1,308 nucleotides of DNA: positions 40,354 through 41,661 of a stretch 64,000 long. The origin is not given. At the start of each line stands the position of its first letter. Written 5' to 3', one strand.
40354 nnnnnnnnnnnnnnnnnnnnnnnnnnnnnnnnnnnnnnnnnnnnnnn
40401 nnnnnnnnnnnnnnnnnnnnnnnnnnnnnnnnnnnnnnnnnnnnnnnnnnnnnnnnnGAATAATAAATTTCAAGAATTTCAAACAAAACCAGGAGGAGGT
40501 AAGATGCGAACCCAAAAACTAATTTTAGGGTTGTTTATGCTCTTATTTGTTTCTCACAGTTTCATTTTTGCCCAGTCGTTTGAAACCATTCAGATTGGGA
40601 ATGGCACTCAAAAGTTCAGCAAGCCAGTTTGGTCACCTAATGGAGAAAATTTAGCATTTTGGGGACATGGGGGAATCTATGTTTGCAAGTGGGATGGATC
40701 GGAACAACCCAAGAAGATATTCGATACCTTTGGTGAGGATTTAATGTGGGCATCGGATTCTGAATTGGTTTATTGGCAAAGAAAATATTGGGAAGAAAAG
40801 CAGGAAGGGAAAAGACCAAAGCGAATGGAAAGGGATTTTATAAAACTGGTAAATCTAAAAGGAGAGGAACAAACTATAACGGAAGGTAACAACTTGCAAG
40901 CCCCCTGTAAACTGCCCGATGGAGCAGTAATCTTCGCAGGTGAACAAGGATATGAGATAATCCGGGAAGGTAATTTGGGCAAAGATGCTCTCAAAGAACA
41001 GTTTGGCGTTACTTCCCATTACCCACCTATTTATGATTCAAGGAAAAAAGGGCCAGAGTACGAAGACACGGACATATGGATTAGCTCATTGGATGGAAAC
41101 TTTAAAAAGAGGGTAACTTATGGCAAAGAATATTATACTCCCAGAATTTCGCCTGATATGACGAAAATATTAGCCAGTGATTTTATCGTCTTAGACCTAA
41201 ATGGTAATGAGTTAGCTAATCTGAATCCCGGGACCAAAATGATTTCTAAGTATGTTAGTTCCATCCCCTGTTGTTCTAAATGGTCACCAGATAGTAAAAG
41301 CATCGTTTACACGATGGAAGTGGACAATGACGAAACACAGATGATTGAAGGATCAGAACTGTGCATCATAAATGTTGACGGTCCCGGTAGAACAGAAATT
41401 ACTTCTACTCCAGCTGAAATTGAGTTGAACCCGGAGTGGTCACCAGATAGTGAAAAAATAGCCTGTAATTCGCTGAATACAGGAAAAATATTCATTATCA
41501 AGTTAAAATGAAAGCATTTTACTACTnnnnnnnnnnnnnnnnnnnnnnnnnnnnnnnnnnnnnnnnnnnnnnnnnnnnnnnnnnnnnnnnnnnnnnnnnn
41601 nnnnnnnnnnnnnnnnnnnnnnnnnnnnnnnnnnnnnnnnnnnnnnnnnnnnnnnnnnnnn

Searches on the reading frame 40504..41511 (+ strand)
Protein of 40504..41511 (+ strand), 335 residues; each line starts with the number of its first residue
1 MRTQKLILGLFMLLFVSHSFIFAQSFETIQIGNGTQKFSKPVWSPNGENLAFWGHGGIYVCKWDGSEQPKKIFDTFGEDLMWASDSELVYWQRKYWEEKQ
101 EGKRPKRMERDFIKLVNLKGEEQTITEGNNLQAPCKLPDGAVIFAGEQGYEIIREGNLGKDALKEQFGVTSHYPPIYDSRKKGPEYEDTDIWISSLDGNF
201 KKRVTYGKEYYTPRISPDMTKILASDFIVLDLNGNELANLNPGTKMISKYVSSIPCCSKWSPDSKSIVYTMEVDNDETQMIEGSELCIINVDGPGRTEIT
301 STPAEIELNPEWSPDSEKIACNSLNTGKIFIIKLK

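Call 6: search_protein_families(library=pfam, proteins=[window:40504-41511:+], max_evalue=0.01)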
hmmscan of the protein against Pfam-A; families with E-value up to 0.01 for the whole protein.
window:40504-41511:+ (335 aa): 2 families
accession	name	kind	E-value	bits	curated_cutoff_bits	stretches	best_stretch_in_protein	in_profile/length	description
PF07676.18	PD40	-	1.4e-08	34.9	20.9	0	297-320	2-24/38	WD40-like Beta Propeller Repeat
PF00930.27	DPPIV_N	-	0.00028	20.2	22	0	28-68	35-74/354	Dipeptidyl peptidase IV (DPP IV) N-terminal region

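Call 14: find_encoding_contigs(protein=window:40504-41511:+, flank=10000, max_places=10)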
Protein window:40504-41511:+ (335 aa): 8 contigs read that carry it; 5 places shown.
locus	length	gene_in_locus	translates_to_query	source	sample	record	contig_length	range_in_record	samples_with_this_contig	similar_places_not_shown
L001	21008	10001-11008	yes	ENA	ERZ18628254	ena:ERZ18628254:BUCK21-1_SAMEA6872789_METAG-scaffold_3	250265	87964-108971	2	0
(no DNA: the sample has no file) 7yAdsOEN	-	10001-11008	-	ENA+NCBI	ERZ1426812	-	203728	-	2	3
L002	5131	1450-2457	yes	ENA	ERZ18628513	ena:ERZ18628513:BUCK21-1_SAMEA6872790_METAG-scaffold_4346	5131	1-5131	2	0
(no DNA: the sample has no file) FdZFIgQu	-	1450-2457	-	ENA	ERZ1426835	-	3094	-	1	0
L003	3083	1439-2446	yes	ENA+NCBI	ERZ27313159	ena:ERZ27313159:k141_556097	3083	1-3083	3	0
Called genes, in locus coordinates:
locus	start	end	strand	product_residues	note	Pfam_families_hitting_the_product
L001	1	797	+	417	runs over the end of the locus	PF00756:Esterase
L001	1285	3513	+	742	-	PF08126:Propeptide_C25, PF01364:Peptidase_C25, PF00404:Dockerin_1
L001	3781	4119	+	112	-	-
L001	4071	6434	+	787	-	PF13424:TPR_12, PF17874:TPR_MalT, PF17874:TPR_MalT, PF13424:TPR_12, PF00158:Sigma54_activat, PF14532:Sigma54_activ_2, PF25601:AAA_lid_14, PF02954:HTH_8, +11 more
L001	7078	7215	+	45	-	-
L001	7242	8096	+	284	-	PF26549:Tricorn_N (faint), PF07676:PD40 (faint)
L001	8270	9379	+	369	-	PF00930:DPPIV_N (faint), PF07676:PD40 (faint), PF26549:Tricorn_N (faint)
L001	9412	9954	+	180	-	PF01520:Amidase_3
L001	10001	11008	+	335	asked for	PF07676:PD40 (faint), PF26549:Tricorn_N (faint), PF26550:Tricorn_2nd (faint)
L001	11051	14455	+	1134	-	PF01520:Amidase_3, PF00041:fn3 (weak), PF13860:FlgD_ig (weak), PF18962:Por_Secre_tail (weak)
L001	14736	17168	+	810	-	PF06452:CBM9_1, PF19313:DUF5916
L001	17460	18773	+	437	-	PF00919:UPF0004, PF04055:Radical_SAM, PF01938:TRAM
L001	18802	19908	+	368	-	PF01590:GAF (weak), PF13185:GAF_2, PF00072:Response_reg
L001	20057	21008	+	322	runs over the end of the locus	PF01717:Meth_synt_2, PF08267:Meth_synt_1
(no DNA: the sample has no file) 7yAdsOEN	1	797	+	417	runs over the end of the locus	PF00756:Esterase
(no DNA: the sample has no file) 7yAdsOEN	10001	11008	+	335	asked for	PF07676:PD40 (faint), PF26549:Tricorn_N (faint), PF26550:Tricorn_2nd (faint)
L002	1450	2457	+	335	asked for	PF07676:PD40 (faint), PF26549:Tricorn_N (faint), PF26550:Tricorn_2nd (faint)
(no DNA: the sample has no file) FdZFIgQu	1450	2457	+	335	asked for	PF07676:PD40 (faint), PF26549:Tricorn_N (faint), PF26550:Tricorn_2nd (faint)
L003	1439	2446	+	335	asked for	PF07676:PD40 (faint), PF26549:Tricorn_N (faint), PF26550:Tricorn_2nd (faint)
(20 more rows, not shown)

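Call 18: find_homologous_proteins(query=window:40504-41511:+, max_evalue=0.00001)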
Query window:40504-41511:+ (335 aa): 129 proteins with E <= 0.00001 among 1559 candidates; the best 120 are listed.
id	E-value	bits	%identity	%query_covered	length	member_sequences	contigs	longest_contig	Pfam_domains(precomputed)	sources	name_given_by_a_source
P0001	2.8e-230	781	100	100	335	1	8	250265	PF26549.1,PF26550.2,PF07676.19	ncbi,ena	-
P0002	2.6e-176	604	75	100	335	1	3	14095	PF26549.1,PF26550.2,PF07676.19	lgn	-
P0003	4.2e-170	583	76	100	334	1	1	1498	PF26549.1,PF26550.2,PF07676.19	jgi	jgi:Tol biopolymer transport system component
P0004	2.0e-152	525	68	100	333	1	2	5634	PF26549.1,PF00930.28,PF26550.2,PF07676.19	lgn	-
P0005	5.4e-147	508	64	100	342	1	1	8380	PF26549.1,PF07676.19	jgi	-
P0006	4.1e-139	482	65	100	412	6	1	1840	PF26549.1,PF26550.2,PF07676.19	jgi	jgi:Tol biopolymer transport system component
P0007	4.7e-138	478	62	100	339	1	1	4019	PF26549.1,PF00930.28,PF26550.2,PF07676.19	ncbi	-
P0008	1.8e-137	476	62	100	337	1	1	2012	PF26549.1,PF26550.2,PF07676.19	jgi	jgi:dipeptidyl aminopeptidase/acylaminoacyl peptidase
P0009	1.3e-134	467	61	100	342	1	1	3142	PF26549.1,PF07676.19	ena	-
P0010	4.3e-122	426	58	100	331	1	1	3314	PF26549.1,PF26550.2,PF07676.19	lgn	-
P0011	1.9e-116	407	56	100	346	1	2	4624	PF26549.1,PF00930.28,PF07676.19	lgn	-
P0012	7.8e-116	405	55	100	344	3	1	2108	PF26549.1,PF00930.28,PF26550.2,PF07676.19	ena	-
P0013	4.9e-105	370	53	100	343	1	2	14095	PF26549.1,PF26550.2,PF07676.19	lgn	-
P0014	3.8e-104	367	51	100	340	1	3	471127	PF26549.1,PF00930.28,PF26550.2,PF07676.19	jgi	jgi:Tol biopolymer transport system component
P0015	1.5e-88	315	48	94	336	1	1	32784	PF26549.1,PF26550.2,PF07676.19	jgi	-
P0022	7.8e-44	168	33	100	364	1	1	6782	PF26549.1,PF00930.28,PF26550.2,PF07676.19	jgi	jgi:hypothetical protein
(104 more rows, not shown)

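Call 19: find_encoding_contigs(protein=P0002, flank=10000, max_places=3)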
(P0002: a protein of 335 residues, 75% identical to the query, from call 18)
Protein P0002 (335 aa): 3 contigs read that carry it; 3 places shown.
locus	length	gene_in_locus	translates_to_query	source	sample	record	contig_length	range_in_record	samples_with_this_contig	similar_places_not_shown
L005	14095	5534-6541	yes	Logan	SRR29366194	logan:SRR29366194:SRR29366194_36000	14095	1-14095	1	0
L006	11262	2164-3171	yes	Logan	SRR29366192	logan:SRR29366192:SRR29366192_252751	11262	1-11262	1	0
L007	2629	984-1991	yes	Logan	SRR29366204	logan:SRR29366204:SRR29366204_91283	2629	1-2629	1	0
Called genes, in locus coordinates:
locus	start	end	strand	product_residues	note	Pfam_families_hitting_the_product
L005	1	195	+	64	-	?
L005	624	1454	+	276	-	PF00795:CN_hydrolase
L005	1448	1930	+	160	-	PF00072:Response_reg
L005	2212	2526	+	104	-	-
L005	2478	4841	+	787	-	PF10602:RPN7 (weak), PF13424:TPR_12, PF17874:TPR_MalT, PF13424:TPR_12, PF00158:Sigma54_activat, PF14532:Sigma54_activ_2, PF25601:AAA_lid_14, PF02954:HTH_8, +12 more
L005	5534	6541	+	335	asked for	PF07676:PD40 (faint), PF26549:Tricorn_N (faint), PF26550:Tricorn_2nd (weak)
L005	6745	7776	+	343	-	PF07676:PD40 (faint), PF26549:Tricorn_N (faint), PF26550:Tricorn_2nd (weak)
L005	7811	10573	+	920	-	PF01520:Amidase_3, PF13860:FlgD_ig (weak), PF18962:Por_Secre_tail (weak)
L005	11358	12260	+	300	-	-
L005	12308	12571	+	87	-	-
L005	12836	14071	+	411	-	PF01433:Peptidase_M1 (faint)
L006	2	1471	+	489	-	?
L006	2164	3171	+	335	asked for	PF07676:PD40 (faint), PF26549:Tricorn_N (faint), PF26550:Tricorn_2nd (weak)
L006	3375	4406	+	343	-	PF07676:PD40 (faint), PF26549:Tricorn_N (faint), PF26550:Tricorn_2nd (weak)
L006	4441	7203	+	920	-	PF01520:Amidase_3, PF13860:FlgD_ig (weak), PF18962:Por_Secre_tail (weak)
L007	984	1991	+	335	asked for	PF07676:PD40 (faint), PF26549:Tricorn_N (faint), PF26550:Tricorn_2nd (weak)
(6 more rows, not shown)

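Call 20: find_encoding_contigs(protein=P0014, flank=10000, max_places=3)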
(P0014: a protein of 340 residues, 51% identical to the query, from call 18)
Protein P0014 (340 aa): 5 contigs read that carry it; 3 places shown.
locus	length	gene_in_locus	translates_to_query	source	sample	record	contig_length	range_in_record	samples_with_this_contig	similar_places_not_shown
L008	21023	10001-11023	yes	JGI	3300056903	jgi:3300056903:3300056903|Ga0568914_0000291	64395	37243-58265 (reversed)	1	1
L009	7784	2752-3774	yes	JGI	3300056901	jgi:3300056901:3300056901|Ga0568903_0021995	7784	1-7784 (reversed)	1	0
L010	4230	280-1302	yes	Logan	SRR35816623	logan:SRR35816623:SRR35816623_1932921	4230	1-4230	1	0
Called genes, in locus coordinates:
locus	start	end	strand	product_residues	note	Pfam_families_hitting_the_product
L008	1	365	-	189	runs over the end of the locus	PF08534:Redoxin, PF00578:AhpC-TSA, PF00255:GSHPx (weak), PF00085:Thioredoxin, PF13098:Thioredoxin_2 (faint), PF13905:Thioredoxin_8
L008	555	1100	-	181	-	PF07610:DUF1573 (weak), PF22544:HYDIN_VesB_CFA65-like_Ig (weak)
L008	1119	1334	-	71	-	-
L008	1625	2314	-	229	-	PF02683:DsbD_TM, PF13386:DsbD_2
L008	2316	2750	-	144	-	PF00085:Thioredoxin, PF13098:Thioredoxin_2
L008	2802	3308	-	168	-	-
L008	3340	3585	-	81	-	PF13192:Thioredoxin_3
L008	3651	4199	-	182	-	-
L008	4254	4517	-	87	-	PF13192:Thioredoxin_3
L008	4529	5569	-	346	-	PF03773:ArsP_1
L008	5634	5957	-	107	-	PF12840:HTH_20 (weak), PF01022:HTH_5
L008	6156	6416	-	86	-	PF01451:LMWPc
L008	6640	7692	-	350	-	PF01758:SBF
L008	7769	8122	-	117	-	PF12840:HTH_20, PF01022:HTH_5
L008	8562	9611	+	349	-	PF24248:DUF7451, PF13585:CHU_C (weak), PF18962:Por_Secre_tail (weak), PF13860:FlgD_ig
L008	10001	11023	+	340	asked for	PF00930:DPPIV_N (faint), PF07676:PD40 (faint), PF26549:Tricorn_N (faint), PF26550:Tricorn_2nd (faint)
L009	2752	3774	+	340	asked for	PF00930:DPPIV_N (faint), PF07676:PD40 (faint), PF26549:Tricorn_N (faint), PF26550:Tricorn_2nd (faint)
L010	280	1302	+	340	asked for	PF00930:DPPIV_N (faint), PF07676:PD40 (faint), PF26549:Tricorn_N (faint), PF26550:Tricorn_2nd (faint)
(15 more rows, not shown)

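Call 21: find_encoding_contigs(protein=P0005, flank=10000, max_places=3)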
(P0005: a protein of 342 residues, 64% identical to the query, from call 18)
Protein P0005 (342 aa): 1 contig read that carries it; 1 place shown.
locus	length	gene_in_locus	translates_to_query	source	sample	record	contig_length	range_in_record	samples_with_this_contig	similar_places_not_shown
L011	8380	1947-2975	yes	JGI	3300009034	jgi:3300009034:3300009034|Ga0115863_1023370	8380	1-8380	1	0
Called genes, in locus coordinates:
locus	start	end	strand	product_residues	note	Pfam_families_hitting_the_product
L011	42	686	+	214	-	-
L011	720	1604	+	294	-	-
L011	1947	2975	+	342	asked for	PF26549:Tricorn_N (faint), PF07676:PD40 (faint)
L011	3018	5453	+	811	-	PF01520:Amidase_3, PF00404:Dockerin_1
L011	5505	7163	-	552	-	PF11849:DUF3369 (weak), PF01590:GAF, PF13185:GAF_2, PF13492:GAF_3, PF00512:HisKA (faint), PF02518:HATPase_c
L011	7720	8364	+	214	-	-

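Call 31: find_encoding_contigs(protein=P0022, flank=10000, max_places=2)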
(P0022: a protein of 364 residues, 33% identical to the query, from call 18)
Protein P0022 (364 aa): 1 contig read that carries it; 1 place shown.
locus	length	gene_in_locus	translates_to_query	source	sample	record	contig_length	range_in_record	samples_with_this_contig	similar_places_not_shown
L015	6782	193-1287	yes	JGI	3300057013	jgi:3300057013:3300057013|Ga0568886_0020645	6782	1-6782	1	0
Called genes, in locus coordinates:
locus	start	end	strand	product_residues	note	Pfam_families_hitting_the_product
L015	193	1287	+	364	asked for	PF00930:DPPIV_N (faint), PF07676:PD40 (faint), PF26549:Tricorn_N (faint), PF26550:Tricorn_2nd (weak)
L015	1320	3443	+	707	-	PF01520:Amidase_3, PF00041:fn3 (weak)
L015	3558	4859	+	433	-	PF13860:FlgD_ig (weak), PF18962:Por_Secre_tail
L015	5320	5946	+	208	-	-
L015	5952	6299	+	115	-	-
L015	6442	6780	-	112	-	?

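Call 48: find_encoding_contigs(protein=P0004, flank=10000, max_places=2)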
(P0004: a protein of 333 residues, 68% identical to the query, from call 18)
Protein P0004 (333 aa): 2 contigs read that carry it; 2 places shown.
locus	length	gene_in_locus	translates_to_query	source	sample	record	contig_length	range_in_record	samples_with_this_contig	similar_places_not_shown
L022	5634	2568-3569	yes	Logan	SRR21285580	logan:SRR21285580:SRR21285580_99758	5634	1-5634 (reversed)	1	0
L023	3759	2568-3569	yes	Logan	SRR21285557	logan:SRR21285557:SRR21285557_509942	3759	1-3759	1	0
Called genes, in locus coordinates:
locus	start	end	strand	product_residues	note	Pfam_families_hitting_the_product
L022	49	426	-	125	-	PF01648:ACPS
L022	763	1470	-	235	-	-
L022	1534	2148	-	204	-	-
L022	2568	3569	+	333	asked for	PF00930:DPPIV_N (faint), PF07676:PD40 (faint), PF26550:Tricorn_2nd (weak), PF26549:Tricorn_N (weak)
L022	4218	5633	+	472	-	?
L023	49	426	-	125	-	PF01648:ACPS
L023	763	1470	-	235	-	-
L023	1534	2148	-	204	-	-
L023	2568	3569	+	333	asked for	PF00930:DPPIV_N (faint), PF07676:PD40 (faint), PF26550:Tricorn_2nd (weak), PF26549:Tricorn_N (weak)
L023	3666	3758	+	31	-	?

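Call 49: find_encoding_contigs(protein=P0015, flank=10000, max_places=2)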
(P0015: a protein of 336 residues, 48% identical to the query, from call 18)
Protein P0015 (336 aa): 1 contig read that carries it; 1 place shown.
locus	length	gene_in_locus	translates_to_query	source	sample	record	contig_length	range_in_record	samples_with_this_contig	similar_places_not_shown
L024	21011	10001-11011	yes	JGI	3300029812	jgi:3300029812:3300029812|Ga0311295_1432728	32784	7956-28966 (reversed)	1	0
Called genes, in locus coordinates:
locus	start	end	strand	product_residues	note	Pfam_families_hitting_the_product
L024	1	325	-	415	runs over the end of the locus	PF07498:Rho_N, PF07497:Rho_RNA_bind, PF00006:ATP-synt_ab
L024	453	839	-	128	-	PF02410:RsfS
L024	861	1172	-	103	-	-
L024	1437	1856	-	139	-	-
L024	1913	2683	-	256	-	PF01128:IspD, PF00483:NTP_transferase, PF02348:CTP_transf_3 (weak), PF12804:NTP_transf_3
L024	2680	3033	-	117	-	PF02261:Asp_decarbox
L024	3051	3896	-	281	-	PF02569:Pantoate_ligase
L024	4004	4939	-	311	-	PF01555:N6_N4_Mtase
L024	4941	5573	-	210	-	PF15514:ThaI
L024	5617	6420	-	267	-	PF02548:Pantoate_transf, PF13714:PEP_mutase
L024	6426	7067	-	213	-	PF01712:dNK, PF13238:AAA_18 (faint), PF02223:Thymidylate_kin (faint)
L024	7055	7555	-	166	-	PF01288:HPPK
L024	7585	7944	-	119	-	PF02152:FolB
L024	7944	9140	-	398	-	PF00155:Aminotran_1_2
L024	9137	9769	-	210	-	PF00596:Aldolase_II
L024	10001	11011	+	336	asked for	PF26549:Tricorn_N (faint), PF26550:Tricorn_2nd (faint), PF07676:PD40 (faint)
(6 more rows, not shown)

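Call 77: search_protein_families(library=ncbifam, proteins=[window:40504-41511:+], max_evalue=0.001)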
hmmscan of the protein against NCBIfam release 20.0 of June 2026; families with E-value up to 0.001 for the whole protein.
window:40504-41511:+ (335 aa): 4 families
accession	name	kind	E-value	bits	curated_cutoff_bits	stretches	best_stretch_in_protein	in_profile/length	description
TIGR02800.1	propeller_TolB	equivalog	5.2e-12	45.4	343.15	1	187-328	169-302/418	Tol-Pal system beta propeller repeat protein TolB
NF033523.0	lasso_peptidase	equivalog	3.6e-06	26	400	0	258-322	93-149/638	Atxe2 family lasso peptide isopeptidase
NF053518.1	DipepPtdsDpp5Prph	equivalog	3.9e-05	22.4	900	1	259-327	18-84/655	dipeptidyl-peptidase Dpp5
NF002183.0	PRK01029.1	equivalog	0.00023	20.3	405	0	256-334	330-402/429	Tol-Pal system protein TolB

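Call 84: find_encoding_contigs(protein=P0003, flank=5000, max_places=2)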
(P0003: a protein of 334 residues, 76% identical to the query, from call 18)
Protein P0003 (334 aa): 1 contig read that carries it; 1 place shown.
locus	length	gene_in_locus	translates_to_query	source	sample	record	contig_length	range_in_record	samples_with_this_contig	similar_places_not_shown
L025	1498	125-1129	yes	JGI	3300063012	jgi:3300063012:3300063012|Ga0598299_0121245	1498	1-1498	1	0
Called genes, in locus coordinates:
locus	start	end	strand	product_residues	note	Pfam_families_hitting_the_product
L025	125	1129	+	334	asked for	PF07676:PD40 (faint), PF26549:Tricorn_N (faint), PF26550:Tricorn_2nd (faint)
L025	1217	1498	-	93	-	?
